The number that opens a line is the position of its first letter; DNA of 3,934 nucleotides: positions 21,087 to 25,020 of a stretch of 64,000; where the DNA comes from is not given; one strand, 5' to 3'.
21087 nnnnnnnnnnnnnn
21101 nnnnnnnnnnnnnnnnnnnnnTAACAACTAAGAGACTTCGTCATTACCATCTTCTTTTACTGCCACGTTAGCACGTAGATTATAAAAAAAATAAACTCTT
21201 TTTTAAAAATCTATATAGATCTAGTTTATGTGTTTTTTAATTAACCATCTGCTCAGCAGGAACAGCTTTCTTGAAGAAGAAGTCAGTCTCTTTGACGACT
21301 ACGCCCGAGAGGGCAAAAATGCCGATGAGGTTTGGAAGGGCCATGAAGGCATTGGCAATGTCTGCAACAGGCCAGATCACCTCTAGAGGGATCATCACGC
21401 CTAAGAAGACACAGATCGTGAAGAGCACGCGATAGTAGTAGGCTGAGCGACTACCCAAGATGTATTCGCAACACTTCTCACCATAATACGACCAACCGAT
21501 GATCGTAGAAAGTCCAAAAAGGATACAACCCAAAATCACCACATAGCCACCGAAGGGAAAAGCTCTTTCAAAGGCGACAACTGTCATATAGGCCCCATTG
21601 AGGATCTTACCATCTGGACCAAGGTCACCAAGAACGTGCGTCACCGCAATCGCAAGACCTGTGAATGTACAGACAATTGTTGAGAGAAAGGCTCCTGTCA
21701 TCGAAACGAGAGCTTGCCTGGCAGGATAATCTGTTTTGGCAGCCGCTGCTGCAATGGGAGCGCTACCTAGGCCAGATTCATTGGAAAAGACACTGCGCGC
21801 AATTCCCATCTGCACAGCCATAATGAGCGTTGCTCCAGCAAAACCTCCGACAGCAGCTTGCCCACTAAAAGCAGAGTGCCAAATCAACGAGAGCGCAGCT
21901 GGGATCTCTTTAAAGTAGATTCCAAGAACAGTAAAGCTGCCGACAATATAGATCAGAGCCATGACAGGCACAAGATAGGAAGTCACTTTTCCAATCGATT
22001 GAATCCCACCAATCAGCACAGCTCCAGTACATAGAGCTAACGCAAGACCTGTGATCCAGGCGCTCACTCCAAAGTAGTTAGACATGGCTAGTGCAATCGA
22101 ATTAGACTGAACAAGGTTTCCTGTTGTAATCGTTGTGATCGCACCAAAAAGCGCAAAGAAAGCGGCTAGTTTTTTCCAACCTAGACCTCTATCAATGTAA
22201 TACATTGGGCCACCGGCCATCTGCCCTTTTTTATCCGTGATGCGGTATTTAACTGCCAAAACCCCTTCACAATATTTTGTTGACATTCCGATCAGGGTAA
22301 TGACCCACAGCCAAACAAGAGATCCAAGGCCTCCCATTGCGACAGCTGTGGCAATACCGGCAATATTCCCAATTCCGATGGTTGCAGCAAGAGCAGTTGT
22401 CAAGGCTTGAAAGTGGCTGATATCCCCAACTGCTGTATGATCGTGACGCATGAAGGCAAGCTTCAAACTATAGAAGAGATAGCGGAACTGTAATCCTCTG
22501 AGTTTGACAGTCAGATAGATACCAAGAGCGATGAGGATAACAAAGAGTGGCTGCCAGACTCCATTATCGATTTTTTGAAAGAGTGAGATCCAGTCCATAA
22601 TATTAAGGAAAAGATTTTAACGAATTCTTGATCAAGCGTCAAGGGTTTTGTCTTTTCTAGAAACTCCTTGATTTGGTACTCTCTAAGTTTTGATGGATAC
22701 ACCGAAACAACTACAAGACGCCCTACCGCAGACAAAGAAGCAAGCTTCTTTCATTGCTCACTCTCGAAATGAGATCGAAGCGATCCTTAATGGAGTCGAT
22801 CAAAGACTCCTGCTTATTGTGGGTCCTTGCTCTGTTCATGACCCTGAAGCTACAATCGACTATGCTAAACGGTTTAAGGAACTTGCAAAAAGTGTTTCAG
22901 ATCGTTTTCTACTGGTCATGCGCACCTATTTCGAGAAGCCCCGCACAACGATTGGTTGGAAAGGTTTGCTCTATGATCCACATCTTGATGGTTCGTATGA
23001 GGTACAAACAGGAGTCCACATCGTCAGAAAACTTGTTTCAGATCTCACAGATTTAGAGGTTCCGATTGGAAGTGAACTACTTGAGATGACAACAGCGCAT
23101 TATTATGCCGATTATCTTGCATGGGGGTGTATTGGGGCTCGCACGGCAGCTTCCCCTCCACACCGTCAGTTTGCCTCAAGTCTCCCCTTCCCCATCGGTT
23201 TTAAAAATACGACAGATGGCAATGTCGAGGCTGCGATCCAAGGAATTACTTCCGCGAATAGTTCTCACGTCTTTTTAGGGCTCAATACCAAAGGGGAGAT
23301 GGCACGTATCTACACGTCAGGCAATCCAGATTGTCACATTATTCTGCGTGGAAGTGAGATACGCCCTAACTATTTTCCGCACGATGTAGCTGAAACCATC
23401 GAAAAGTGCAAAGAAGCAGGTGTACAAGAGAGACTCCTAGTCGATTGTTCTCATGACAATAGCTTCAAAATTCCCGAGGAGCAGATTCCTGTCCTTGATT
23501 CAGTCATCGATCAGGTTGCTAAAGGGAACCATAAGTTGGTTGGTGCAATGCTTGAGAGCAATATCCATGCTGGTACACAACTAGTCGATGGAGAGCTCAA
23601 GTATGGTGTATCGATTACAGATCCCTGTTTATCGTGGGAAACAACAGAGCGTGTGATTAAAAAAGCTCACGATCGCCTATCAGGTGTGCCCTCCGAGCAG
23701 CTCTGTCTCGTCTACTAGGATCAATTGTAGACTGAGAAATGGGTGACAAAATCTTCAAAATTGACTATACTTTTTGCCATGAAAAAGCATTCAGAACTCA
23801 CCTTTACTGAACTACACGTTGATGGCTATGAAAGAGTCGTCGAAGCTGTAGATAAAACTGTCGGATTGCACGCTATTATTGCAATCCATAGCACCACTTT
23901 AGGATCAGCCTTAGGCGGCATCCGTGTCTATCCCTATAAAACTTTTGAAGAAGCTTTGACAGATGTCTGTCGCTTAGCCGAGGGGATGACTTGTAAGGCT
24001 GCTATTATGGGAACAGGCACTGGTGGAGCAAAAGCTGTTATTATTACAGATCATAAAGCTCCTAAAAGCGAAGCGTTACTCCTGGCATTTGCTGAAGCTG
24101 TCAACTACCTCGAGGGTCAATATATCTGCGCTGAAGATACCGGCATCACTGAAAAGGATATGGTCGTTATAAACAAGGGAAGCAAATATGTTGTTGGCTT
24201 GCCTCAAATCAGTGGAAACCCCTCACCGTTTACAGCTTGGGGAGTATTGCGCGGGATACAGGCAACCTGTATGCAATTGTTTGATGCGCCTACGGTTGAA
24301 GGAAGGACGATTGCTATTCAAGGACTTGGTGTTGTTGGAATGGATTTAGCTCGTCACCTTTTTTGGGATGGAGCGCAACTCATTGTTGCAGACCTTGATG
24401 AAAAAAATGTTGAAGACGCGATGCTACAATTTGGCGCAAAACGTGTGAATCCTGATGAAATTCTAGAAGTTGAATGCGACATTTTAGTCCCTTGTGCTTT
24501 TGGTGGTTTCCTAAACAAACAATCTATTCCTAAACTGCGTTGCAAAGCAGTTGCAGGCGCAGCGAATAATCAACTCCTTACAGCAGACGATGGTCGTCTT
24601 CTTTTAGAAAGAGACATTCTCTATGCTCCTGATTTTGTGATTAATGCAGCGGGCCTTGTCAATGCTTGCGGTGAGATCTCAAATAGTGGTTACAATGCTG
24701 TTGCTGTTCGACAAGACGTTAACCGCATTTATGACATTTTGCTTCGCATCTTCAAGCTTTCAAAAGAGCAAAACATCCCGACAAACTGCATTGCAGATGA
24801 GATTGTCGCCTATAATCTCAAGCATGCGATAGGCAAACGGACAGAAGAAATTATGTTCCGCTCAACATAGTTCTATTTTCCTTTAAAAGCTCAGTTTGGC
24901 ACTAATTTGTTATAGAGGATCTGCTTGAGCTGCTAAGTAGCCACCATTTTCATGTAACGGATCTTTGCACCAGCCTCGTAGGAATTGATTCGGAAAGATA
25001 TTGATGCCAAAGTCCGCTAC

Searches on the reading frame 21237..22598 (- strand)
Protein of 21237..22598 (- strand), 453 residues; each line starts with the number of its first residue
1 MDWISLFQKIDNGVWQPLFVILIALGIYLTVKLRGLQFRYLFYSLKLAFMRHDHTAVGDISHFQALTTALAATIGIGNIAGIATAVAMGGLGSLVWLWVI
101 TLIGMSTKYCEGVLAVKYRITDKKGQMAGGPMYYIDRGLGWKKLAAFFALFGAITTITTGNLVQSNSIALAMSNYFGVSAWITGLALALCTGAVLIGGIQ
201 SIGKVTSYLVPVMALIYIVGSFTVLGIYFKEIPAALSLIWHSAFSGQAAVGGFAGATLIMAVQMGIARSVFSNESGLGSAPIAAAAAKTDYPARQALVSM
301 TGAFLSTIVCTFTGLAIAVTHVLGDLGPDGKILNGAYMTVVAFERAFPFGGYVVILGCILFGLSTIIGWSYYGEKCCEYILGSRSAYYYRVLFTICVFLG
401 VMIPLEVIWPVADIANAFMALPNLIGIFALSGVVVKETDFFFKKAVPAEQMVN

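Call 57: search_protein_families(library=pfam, proteins=[window:21237-22598:-], max_evalue=0.00001)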
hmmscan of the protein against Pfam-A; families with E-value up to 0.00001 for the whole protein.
window:21237-22598:- (453 aa): 1 family
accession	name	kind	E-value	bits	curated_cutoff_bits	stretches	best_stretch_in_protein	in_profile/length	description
PF01235.23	Na_Ala_symp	-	1.5e-124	416.7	24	1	51-444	4-382/392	Sodium:alanine symporter family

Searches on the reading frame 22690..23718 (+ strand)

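Call 57: search_protein_families(library=pfam, proteins=[window:22690-23718:+], max_evalue=0.00001)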
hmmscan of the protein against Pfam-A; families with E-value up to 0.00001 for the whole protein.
window:22690-23718:+ (342 aa): 1 family
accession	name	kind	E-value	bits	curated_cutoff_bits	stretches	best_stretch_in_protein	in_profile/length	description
PF00793.26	DAHP_synth_1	-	3.6e-72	243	25.5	1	31-322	9-268/270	DAHP synthetase I family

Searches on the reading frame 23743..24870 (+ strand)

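Call 57: search_protein_families(library=pfam, proteins=[window:23743-24870:+], max_evalue=0.00001)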
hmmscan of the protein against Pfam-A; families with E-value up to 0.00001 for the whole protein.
window:23743-24870:+ (375 aa): 2 families
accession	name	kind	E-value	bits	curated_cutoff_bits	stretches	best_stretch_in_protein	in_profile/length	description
PF02812.23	ELFV_dehydrog_N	-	9.8e-20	71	25.3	1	39-145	18-125/129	Glu/Leu/Phe/Val dehydrogenase, dimerisation domain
PF00208.27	ELFV_dehydrog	-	1.8e-15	57.7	23.4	1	220-327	86-196/241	Glutamate/Leucine/Phenylalanine/Valine dehydrogenase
